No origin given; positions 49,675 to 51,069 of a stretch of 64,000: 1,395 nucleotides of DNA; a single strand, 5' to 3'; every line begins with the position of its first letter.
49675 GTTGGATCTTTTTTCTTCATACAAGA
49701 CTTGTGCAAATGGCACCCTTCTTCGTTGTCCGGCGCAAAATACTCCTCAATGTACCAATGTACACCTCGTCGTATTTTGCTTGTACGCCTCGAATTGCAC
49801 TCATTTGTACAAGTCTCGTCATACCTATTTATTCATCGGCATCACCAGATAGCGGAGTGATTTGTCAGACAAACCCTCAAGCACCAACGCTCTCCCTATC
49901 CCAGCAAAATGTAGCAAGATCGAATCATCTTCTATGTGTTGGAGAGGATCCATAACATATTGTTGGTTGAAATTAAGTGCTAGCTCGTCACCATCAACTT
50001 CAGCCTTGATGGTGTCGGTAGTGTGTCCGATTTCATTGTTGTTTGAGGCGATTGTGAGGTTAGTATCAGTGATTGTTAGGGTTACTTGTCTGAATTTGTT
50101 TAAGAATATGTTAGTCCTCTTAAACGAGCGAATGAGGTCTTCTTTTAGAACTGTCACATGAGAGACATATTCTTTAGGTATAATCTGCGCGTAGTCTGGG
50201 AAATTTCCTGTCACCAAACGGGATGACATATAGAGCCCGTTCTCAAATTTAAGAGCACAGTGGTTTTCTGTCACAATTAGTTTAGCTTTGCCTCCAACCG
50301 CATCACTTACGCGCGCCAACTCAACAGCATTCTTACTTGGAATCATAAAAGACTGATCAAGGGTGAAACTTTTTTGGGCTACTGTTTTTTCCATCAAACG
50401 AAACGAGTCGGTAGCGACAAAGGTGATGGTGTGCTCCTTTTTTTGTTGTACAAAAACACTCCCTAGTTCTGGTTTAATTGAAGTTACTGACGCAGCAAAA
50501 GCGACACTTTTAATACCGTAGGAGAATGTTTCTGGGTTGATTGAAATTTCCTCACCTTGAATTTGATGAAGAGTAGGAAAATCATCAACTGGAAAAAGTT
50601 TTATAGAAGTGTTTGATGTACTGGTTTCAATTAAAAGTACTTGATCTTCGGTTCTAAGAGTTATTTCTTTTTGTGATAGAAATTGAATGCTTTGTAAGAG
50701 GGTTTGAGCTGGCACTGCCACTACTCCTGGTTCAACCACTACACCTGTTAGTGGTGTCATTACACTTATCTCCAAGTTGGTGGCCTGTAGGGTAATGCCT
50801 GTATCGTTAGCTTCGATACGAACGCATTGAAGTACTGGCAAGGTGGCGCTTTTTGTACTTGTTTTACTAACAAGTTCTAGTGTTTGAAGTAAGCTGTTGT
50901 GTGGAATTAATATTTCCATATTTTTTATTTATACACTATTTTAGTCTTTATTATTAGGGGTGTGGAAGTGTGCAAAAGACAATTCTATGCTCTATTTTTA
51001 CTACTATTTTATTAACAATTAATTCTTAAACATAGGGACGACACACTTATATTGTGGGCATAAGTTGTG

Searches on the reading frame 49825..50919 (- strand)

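Call 98: search_protein_families(library=pfam, proteins=[window:49825-50919:-], max_evalue=0.001)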
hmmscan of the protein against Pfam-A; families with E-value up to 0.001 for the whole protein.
window:49825-50919:- (364 aa): 3 families
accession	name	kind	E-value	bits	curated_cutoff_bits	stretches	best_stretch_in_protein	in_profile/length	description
PF02768.20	DNA_pol3_beta_3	-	4.1e-23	81.9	27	1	245-362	2-120/121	DNA polymerase III beta subunit, C-terminal domain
PF00712.24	DNA_pol3_beta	-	5.8e-21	75.3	24.4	1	1-117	1-119/120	DNA polymerase III beta subunit, N-terminal domain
PF02767.21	DNA_pol3_beta_2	-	2e-19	70.4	27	1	127-242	2-116/116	DNA polymerase III beta subunit, central domain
